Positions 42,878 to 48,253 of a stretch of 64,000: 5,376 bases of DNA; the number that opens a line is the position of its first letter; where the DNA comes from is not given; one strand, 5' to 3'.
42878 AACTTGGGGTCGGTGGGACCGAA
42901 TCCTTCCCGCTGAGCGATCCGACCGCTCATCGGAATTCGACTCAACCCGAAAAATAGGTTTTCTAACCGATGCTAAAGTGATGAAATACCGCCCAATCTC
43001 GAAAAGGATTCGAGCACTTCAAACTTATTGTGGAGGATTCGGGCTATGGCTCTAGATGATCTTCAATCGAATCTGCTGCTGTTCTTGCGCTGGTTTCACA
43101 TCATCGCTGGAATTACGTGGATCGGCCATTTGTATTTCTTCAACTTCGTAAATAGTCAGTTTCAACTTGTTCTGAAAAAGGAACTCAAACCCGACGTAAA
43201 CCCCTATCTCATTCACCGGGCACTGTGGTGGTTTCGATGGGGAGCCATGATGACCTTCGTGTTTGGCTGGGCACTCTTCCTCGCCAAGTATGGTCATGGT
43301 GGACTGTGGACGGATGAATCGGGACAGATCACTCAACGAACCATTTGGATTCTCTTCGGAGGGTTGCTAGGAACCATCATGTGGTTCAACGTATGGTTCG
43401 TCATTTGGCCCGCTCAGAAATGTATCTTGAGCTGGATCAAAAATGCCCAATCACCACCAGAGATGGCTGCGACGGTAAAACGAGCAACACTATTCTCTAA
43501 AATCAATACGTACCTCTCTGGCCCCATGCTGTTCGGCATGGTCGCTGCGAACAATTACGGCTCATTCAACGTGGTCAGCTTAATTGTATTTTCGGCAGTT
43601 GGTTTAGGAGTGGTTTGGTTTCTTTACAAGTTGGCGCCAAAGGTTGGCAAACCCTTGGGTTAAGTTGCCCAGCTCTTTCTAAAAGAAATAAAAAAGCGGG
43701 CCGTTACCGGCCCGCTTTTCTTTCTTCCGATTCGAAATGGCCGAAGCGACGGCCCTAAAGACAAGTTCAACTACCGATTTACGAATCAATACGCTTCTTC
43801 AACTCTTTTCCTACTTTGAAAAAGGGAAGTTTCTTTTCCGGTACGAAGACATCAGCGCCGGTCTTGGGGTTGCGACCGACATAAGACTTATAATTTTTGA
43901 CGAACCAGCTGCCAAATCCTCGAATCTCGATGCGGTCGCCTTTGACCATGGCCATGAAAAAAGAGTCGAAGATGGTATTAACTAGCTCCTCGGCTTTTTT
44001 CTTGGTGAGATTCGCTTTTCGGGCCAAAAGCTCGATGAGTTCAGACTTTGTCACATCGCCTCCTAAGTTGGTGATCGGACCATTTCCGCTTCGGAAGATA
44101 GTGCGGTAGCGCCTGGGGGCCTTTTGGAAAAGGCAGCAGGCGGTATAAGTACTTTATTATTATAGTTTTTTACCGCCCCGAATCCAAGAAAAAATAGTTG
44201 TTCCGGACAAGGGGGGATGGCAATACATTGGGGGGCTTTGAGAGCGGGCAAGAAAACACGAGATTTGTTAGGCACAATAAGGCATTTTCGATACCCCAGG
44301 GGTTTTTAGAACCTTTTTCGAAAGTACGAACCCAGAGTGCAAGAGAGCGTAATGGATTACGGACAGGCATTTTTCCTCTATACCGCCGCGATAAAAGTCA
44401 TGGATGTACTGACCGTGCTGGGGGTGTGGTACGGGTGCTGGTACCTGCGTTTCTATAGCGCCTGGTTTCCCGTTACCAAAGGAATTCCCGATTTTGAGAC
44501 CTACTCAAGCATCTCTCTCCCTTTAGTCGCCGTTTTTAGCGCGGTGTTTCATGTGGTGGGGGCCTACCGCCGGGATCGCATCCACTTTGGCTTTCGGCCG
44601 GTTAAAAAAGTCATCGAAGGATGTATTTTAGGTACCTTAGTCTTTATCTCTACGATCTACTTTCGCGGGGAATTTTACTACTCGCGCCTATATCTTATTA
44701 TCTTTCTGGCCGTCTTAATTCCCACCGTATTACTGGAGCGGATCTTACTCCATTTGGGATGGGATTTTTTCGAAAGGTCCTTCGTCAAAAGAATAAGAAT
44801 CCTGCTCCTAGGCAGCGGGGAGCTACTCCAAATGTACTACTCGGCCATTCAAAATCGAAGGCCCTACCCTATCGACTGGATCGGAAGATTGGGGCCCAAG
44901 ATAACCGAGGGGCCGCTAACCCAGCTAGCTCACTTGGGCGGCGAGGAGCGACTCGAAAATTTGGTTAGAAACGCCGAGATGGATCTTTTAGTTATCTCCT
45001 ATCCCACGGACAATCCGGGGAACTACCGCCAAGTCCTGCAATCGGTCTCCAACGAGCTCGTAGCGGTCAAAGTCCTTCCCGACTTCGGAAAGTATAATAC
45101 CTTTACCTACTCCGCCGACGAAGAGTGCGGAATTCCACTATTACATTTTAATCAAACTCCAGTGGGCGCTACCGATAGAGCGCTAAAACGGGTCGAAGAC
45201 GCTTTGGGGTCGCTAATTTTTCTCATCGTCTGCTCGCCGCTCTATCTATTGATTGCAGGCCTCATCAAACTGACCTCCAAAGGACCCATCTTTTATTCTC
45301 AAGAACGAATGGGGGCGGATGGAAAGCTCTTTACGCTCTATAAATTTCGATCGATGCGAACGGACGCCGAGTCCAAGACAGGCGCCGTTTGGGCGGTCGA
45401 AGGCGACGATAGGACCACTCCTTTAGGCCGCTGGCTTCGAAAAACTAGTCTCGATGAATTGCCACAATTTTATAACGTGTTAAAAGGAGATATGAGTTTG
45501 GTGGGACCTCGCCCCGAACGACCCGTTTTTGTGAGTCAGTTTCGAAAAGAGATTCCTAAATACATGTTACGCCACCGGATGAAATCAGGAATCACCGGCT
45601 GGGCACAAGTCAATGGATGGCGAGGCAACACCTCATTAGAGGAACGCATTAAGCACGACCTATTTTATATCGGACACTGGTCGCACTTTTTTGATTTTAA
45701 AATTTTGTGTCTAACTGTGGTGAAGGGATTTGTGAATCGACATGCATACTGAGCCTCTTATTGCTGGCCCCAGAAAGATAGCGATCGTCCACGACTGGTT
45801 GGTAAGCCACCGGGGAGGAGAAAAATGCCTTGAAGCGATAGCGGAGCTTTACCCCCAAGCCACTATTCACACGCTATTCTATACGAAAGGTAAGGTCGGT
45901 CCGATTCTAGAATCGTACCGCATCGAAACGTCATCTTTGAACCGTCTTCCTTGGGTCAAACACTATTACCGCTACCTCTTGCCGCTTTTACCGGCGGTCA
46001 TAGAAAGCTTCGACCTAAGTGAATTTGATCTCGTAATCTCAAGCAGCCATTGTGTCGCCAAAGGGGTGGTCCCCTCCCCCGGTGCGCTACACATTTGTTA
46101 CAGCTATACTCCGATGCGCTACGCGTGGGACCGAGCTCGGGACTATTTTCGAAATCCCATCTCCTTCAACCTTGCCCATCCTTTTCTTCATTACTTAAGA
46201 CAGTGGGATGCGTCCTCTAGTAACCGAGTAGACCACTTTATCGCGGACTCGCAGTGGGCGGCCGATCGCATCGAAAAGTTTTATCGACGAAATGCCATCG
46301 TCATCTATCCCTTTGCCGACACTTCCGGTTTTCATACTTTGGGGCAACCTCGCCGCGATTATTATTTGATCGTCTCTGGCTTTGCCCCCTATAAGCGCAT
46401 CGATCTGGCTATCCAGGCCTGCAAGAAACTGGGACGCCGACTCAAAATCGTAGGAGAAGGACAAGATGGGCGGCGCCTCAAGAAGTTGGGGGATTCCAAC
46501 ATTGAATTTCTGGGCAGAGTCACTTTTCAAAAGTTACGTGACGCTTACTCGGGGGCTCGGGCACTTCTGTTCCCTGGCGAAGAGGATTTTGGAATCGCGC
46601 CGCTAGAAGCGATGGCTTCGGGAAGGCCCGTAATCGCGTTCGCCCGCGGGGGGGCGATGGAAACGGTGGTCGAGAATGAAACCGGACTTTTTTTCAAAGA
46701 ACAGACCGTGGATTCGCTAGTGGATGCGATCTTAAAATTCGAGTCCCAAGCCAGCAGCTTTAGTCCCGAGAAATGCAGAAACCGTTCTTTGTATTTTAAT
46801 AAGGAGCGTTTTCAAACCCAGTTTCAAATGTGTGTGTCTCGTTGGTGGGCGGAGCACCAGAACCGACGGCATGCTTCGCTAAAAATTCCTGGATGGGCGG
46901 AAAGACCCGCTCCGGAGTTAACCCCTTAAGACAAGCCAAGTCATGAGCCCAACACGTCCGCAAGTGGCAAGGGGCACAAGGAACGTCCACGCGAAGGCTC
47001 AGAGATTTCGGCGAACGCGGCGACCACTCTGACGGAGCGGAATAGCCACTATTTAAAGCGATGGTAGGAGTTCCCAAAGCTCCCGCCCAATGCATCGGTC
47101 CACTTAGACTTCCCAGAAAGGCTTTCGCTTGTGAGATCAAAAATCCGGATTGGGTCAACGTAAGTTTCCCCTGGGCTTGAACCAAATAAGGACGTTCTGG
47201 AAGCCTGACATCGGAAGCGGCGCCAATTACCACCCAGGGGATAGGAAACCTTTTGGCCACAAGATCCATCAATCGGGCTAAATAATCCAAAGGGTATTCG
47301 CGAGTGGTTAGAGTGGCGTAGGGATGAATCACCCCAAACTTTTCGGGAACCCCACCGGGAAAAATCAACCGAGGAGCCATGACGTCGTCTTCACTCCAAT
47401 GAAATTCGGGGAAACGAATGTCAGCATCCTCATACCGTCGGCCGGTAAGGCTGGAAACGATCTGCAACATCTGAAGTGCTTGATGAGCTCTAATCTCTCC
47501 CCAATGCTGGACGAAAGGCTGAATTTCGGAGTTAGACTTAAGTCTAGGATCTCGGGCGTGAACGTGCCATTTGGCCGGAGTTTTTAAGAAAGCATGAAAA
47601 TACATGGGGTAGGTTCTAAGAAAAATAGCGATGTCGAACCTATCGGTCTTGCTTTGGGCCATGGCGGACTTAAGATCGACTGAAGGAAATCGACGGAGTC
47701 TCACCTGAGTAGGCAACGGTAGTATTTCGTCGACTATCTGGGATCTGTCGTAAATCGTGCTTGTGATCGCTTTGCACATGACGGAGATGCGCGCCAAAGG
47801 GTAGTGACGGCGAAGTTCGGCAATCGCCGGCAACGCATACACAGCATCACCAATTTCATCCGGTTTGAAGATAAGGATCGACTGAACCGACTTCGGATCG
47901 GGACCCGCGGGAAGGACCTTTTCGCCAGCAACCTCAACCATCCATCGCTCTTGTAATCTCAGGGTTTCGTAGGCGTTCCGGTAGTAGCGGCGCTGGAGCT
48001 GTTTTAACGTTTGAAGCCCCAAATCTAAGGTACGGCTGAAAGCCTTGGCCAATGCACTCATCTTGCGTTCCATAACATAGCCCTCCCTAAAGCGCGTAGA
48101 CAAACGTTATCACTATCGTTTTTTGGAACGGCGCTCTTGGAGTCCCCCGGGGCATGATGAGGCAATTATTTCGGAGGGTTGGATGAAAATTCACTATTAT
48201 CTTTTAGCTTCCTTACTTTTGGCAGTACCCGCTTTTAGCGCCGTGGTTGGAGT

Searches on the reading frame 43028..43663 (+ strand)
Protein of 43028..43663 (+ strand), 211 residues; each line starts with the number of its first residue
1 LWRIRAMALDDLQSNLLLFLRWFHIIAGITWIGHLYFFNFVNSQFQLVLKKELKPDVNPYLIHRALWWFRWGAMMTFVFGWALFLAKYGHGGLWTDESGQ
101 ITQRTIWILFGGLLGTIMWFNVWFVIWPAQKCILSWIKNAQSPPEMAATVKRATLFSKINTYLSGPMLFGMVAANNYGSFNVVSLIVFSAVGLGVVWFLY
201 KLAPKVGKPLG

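Call 22: search_protein_families(library=pfam, proteins=[window:43028-43663:+], max_evalue=0.001)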
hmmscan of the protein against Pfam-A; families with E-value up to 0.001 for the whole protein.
window:43028-43663:+ (211 aa): 1 family
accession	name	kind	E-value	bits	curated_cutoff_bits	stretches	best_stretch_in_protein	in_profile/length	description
PF06181.16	Urate_ox_N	-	2.8e-19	70.1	26.9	2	101-179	167-242/295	Urate oxidase N-terminal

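Call 64: search_protein_families(library=ncbifam, proteins=[window:43028-43663:+], max_evalue=0.1)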
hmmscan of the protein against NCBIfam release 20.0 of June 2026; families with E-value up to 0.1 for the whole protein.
window:43028-43663:+ (211 aa): 0 families

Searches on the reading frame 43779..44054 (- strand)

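Call 22: search_protein_families(library=pfam, proteins=[window:43779-44054:-], max_evalue=0.001)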
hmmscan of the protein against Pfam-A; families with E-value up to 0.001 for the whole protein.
window:43779-44054:- (91 aa): 1 family
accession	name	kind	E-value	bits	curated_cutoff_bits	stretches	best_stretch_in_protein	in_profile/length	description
PF00216.26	Bac_DNA_binding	-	1.9e-28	98.9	22.4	1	1-89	1-89/90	Bacterial DNA-binding protein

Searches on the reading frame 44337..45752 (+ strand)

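Call 22: search_protein_families(library=pfam, proteins=[window:44337-45752:+], max_evalue=0.001)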
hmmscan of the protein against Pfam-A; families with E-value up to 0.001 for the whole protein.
window:44337-45752:+ (471 aa): 2 families
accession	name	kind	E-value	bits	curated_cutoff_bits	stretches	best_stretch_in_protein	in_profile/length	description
PF02397.22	Bac_transf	-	1.3e-68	230.5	27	1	284-464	1-177/179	Bacterial sugar transferase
PF13727.12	CoA_binding_3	-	4.7e-08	33.7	25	1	73-248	2-175/175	CoA-binding domain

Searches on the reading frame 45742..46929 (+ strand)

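Call 22: search_protein_families(library=pfam, proteins=[window:45742-46929:+], max_evalue=0.001)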
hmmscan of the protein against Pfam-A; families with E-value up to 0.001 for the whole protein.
window:45742-46929:+ (395 aa): 4 families
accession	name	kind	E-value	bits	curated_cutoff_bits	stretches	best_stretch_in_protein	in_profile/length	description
PF00534.26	Glycos_transf_1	-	1e-24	87.4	26.4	1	205-337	15-159/172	Glycosyl transferases group 1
PF13692.12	Glyco_trans_1_4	-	6.3e-23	82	27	1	208-332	4-138/142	Glycosyl transferases group 1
PF13439.12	Glyco_transf_4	-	4.9e-06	27.1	28.5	1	25-195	3-169/170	Glycosyltransferase Family 4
PF13524.12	Glyco_trans_1_2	-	0.00035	21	25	1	223-333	5-111/144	Glycosyl transferase-like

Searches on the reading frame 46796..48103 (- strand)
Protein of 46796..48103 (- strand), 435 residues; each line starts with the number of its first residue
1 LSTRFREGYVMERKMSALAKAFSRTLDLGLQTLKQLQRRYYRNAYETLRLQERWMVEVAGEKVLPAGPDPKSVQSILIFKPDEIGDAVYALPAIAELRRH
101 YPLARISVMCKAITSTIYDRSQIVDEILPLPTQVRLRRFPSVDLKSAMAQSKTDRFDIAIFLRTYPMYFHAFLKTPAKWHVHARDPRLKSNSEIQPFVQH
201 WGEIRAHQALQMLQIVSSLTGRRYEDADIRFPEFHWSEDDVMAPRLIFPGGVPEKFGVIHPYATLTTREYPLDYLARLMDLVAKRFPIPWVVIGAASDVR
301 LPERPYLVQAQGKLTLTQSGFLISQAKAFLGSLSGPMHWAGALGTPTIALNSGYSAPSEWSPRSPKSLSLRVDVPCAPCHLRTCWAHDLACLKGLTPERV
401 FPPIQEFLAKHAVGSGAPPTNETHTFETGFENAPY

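Call 81: search_protein_families(library=pfam, proteins=[window:46796-48103:-], max_evalue=0.00001)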
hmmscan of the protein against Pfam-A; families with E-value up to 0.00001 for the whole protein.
window:46796-48103:- (435 aa): 1 family
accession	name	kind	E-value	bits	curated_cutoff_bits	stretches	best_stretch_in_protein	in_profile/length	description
PF01075.23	Glyco_transf_9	-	7.8e-11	42.2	22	1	255-385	106-242/247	Glycosyltransferase family 9 (heptosyltransferase)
